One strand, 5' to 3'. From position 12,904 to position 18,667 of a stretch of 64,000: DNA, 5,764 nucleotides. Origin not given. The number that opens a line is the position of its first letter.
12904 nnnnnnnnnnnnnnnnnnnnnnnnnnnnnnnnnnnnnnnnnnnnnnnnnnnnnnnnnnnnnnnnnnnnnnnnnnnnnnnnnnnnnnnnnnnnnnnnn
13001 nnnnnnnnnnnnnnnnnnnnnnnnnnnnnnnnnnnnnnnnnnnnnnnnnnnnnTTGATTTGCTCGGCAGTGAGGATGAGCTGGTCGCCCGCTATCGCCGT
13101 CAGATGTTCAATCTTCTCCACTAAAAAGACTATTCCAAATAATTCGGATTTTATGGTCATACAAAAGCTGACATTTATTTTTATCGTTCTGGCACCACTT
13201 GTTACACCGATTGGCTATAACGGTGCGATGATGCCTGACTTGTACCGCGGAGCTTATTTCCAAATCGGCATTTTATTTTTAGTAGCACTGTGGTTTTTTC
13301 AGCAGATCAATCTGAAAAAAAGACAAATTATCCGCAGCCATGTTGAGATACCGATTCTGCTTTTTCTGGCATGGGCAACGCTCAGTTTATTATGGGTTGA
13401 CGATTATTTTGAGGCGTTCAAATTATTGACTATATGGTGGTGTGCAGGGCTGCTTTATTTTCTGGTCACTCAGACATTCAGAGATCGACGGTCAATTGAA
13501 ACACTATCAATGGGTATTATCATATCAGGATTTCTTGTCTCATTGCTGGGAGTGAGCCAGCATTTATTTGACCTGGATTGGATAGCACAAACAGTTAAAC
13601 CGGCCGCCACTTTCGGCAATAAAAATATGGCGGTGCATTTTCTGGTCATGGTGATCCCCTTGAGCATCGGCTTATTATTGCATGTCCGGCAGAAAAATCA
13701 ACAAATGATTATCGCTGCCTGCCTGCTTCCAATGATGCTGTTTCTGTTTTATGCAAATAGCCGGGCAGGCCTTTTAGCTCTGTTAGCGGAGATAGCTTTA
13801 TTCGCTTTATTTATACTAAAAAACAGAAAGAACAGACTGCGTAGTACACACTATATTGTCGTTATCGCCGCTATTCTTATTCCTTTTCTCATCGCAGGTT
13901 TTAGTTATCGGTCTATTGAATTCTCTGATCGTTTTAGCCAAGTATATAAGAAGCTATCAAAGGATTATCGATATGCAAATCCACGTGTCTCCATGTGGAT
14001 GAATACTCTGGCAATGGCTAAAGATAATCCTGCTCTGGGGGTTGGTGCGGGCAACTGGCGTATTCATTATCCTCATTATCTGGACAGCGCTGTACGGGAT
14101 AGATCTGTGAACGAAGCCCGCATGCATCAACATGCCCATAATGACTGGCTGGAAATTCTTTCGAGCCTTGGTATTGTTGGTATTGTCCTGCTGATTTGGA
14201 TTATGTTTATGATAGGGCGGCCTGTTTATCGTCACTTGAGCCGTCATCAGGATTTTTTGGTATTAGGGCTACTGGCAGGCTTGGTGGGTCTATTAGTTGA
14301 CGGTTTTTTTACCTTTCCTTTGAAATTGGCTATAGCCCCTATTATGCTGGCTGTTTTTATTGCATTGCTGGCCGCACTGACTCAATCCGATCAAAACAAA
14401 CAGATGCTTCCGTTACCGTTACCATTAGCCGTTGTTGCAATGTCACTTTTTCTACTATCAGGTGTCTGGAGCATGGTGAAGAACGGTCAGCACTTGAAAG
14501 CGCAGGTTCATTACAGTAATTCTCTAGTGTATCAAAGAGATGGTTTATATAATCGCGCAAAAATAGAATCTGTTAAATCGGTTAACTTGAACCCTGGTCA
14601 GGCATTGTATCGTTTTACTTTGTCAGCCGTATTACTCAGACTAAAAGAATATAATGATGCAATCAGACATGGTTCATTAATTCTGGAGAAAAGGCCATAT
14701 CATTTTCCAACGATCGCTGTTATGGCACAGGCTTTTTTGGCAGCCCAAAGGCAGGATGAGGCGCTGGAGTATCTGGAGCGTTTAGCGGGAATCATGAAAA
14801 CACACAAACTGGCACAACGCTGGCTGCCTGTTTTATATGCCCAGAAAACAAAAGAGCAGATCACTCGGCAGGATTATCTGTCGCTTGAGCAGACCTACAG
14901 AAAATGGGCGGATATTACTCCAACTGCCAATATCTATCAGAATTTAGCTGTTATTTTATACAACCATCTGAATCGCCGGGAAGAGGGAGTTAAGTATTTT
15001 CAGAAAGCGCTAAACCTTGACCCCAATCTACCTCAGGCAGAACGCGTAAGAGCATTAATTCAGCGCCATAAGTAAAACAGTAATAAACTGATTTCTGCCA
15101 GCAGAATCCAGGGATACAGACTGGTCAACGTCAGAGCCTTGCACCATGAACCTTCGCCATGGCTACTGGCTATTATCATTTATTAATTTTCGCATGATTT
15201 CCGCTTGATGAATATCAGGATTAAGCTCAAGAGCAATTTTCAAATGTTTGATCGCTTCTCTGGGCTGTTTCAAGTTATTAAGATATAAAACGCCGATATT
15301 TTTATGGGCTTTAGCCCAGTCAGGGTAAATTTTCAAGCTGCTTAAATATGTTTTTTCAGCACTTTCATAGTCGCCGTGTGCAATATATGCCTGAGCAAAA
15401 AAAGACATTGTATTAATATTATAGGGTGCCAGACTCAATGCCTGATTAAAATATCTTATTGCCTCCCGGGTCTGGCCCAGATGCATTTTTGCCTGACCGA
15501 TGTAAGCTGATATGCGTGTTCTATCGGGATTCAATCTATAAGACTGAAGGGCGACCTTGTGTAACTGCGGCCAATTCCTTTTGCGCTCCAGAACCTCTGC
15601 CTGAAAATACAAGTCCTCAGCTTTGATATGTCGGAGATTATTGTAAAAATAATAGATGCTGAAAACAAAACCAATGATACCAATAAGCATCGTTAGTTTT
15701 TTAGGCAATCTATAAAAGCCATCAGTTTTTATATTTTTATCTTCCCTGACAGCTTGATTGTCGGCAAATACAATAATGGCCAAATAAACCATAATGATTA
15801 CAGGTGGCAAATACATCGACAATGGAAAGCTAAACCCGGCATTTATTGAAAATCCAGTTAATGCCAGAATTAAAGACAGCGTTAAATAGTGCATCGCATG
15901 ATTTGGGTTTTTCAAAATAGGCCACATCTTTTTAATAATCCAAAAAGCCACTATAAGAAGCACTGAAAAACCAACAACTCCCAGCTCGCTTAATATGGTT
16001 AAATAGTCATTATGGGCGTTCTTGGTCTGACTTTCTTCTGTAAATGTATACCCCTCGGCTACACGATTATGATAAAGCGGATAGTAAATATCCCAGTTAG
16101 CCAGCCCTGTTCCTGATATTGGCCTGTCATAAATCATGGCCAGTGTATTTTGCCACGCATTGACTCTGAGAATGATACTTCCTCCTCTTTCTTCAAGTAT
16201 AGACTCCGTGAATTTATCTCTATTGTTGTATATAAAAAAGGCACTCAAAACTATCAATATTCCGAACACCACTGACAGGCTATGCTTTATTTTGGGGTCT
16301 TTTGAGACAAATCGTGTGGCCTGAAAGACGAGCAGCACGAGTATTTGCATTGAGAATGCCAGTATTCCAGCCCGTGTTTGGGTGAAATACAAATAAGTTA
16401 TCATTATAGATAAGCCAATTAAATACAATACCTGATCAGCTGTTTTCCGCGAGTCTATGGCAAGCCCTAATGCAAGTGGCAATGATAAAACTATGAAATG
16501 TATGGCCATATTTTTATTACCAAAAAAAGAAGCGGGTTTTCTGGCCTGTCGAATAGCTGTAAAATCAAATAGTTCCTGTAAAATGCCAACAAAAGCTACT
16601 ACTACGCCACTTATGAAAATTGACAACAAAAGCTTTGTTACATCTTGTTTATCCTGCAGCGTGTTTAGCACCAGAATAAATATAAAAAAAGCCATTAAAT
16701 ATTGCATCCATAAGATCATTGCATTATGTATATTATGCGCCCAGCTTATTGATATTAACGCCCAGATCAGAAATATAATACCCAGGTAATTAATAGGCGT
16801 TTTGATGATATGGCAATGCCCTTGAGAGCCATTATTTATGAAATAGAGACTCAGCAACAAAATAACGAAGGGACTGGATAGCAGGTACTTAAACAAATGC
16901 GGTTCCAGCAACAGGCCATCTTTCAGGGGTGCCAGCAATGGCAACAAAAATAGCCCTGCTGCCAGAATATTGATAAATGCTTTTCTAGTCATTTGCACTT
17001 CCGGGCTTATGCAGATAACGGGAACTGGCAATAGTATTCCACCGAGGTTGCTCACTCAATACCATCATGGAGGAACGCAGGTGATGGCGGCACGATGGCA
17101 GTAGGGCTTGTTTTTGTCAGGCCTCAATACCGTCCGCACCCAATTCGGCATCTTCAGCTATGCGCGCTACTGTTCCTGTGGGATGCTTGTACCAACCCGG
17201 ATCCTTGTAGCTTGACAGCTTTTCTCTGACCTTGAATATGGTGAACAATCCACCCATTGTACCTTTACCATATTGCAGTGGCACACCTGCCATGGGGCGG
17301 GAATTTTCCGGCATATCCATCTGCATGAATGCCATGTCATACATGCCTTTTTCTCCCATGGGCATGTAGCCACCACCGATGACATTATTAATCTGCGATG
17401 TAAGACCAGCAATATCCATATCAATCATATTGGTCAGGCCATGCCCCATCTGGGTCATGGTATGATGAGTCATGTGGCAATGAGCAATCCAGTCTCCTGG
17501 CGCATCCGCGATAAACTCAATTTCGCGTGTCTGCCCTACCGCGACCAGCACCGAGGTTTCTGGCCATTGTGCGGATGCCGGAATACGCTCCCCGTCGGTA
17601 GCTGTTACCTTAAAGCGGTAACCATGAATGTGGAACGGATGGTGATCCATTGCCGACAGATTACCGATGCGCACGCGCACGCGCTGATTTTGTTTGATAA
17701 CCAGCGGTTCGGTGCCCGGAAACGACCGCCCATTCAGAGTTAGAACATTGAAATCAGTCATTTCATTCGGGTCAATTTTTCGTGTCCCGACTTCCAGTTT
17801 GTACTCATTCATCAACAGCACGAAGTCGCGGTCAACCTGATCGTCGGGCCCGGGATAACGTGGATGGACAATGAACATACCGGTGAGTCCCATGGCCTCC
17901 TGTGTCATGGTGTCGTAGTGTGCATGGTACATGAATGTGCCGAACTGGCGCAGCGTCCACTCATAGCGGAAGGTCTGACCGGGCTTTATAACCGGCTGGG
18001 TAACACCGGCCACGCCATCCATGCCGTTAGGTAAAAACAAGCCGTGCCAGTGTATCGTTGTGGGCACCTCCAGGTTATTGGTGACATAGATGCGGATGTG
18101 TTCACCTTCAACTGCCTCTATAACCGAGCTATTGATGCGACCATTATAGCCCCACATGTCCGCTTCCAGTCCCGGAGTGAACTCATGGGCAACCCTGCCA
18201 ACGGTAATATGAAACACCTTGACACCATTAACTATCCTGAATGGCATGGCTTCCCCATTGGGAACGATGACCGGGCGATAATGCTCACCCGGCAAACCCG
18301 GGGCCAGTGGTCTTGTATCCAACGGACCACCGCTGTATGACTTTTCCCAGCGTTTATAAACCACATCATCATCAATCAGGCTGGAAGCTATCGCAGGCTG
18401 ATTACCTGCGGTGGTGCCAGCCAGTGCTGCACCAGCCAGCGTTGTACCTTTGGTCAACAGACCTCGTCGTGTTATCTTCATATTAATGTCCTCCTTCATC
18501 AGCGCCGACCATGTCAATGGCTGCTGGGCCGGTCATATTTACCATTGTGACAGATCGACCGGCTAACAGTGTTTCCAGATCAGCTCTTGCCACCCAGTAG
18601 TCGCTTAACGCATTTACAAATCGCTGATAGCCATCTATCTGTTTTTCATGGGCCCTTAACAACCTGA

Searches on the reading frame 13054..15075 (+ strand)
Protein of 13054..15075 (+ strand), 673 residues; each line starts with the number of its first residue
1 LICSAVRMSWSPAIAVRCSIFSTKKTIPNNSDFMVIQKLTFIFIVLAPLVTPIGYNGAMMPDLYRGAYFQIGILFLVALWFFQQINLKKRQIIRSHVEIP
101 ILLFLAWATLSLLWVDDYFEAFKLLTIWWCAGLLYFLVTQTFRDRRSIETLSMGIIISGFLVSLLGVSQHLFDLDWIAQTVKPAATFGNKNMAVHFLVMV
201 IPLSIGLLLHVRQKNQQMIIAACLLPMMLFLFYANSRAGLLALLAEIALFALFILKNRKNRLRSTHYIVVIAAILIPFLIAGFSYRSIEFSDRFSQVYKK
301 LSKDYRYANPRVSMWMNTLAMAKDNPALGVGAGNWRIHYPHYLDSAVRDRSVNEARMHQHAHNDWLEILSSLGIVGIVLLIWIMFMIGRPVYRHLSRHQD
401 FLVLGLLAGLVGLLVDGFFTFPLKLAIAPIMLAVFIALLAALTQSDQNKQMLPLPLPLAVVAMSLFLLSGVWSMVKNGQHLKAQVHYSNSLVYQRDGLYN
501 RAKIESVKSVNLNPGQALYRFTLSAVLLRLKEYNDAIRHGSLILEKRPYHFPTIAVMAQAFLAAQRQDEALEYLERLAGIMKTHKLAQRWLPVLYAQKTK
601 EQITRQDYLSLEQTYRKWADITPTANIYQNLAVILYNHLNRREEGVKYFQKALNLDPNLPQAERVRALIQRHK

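Call 41: search_protein_families(library=ncbifam, proteins=[window:13054-15075:+], max_evalue=1e-10)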
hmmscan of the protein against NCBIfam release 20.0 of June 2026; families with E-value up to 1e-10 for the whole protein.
window:13054-15075:+ (673 aa): 2 families
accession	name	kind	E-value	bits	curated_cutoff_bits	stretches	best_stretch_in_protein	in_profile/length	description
TIGR00947.1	2A73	equivalog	1.4e-17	63.9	366.4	1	71-419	43-399/425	IctB family putative bicarbonate transporter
TIGR03097.1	PEP_O_lig_1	hypoth_equivalog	1.9e-14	53.4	188.1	1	75-386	50-343/408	putative O-glycosylation ligase, exosortase A system-associated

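Call 46: search_protein_families(library=pfam, proteins=[window:13054-15075:+], max_evalue=0.1)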
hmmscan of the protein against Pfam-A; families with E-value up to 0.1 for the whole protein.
window:13054-15075:+ (673 aa): 17 families
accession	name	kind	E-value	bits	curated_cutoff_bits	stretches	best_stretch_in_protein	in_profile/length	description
PF04932.20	Wzy_C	-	7.1e-24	84.7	31.7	1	223-381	2-149/149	O-Antigen ligase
PF07719.23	TPR_2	-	8.9e-07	29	27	1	626-658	2-33/34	Tetratricopeptide repeat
PF13181.12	TPR_8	-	3.7e-06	27.1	25.7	1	625-658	1-33/34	Tetratricopeptide repeat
PF13424.12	TPR_12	-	0.00012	22.6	30.1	0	624-655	44-74/77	Tetratricopeptide repeat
PF00515.34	TPR_1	-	0.00032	20.8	27.8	1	635-658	10-33/34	Tetratricopeptide repeat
PF12895.13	ANAPC3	-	0.0009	19.9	27.2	1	490-538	30-77/82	Anaphase-promoting complex, cyclosome, subunit 3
PF13428.12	TPR_14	-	0.0016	19.4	23.5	0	632-667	7-42/44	Tetratricopeptide repeat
PF13431.12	TPR_17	-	0.0024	18.4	24.4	0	508-537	4-33/34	Tetratricopeptide repeat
PF14559.12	TPR_19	-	0.0027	18.4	25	1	527-578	1-52/68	Tetratricopeptide repeat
PF13174.12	TPR_6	-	0.0044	18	26.3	0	630-658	5-32/33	Tetratricopeptide repeat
PF13176.12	TPR_7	-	0.016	15.7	27.9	0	555-581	3-29/36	Tetratricopeptide repeat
PF25062.1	ARM_TT21_N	-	0.02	15.1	40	0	493-575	4-86/222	Tetratricopeptide repeat protein 21 N-terminal ARM repeat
PF13371.12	TPR_9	-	0.021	15.3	35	1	634-670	37-73/73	Tetratricopeptide repeat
PF13374.12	TPR_10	-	0.024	15.1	27.5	0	624-654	1-30/42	Tetratricopeptide repeat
PF25064.1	ARM_TT21_5th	-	0.046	14.5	27.8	0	525-585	9-69/117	TT21 fifth ARM repeats domain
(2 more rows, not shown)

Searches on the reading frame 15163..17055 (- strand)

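Call 41: search_protein_families(library=ncbifam, proteins=[window:15163-17055:-], max_evalue=1e-10)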
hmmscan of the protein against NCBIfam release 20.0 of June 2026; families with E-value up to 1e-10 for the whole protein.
window:15163-17055:- (630 aa): 3 families
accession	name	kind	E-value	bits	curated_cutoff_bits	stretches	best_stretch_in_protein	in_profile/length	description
TIGR03097.1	PEP_O_lig_1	hypoth_equivalog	6.1e-17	61.6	188.1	1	81-404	67-380/408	putative O-glycosylation ligase, exosortase A system-associated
TIGR00947.1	2A73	equivalog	5.8e-14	51.9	366.4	1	85-431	65-420/425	IctB family putative bicarbonate transporter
TIGR02917.1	PEP_TPR_lipo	equivalog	1.7e-11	42.8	312.2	1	485-617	709-838/899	XrtA/PEP-CTERM system TPR-repeat protein PrsT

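Call 46: search_protein_families(library=pfam, proteins=[window:15163-17055:-], max_evalue=0.1)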
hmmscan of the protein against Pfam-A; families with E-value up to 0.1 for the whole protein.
window:15163-17055:- (630 aa): 19 families
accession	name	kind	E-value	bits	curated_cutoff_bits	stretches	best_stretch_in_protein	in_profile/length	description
PF04932.20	Wzy_C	-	2.6e-23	82.9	31.7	1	214-366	2-148/149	O-Antigen ligase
PF07719.23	TPR_2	-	5.9e-14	51.4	27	2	518-546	6-34/34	Tetratricopeptide repeat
PF00515.34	TPR_1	-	1.8e-12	46.9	27.8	2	519-546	7-34/34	Tetratricopeptide repeat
PF13428.12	TPR_14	-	3.2e-12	46.3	23.5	2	554-586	8-40/44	Tetratricopeptide repeat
PF13181.12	TPR_8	-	1.2e-11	44.2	25.7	1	519-545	7-33/34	Tetratricopeptide repeat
PF14559.12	TPR_19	-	1e-10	42.2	25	1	526-584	4-62/68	Tetratricopeptide repeat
PF13424.12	TPR_12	-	2.2e-10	41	30.1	1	517-578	5-76/77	Tetratricopeptide repeat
PF13371.12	TPR_9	-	2.8e-10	40.5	35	2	489-545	5-61/73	Tetratricopeptide repeat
PF13414.12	TPR_11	-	1.2e-07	31.8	26.8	1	555-593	2-40/42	TPR repeat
PF13174.12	TPR_6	-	9e-07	29.6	26.3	0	518-544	5-31/33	Tetratricopeptide repeat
PF13432.12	TPR_16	-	9.9e-07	29.5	32.7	1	554-614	4-63/65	Tetratricopeptide repeat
PF13176.12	TPR_7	-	1.8e-06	28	27.9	0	553-577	5-29/36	Tetratricopeptide repeat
PF23914.1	TPR_CcmH_CycH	-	0.00014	22.2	42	1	505-572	76-146/158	Cytochrome c-type biogenesis protein H TPR domain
PF13431.12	TPR_17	-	0.0003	21.3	24.4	0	570-602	2-33/34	Tetratricopeptide repeat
PF16266.10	DUF4919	-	0.0025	18.2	29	1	503-569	46-114/186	Domain of unknown function (DUF4919)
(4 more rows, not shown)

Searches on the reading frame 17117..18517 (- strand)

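Call 41: search_protein_families(library=ncbifam, proteins=[window:17117-18517:-], max_evalue=1e-10)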
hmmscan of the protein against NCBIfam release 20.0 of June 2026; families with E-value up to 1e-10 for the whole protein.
window:17117-18517:- (466 aa): 5 families
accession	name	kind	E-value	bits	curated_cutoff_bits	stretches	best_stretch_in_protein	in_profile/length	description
TIGR01480.1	copper_res_A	subfamily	1.9e-43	148.8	478.95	2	101-240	47-182/593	copper resistance system multicopper oxidase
NF008205.1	PRK10965.1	equivalog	1.4e-30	106.6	525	1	102-218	48-164/529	multicopper oxidase CueO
TIGR03388.1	ascorbase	equivalog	1.7e-25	89.7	614.8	1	122-239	23-142/542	L-ascorbate oxidase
TIGR03389.1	laccase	equivalog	1e-23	84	558.9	1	124-239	27-144/539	laccase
NF008135.0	PRK10883.1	equivalog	9.3e-11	40.9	581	0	102-333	48-281/471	cell division protein FtsP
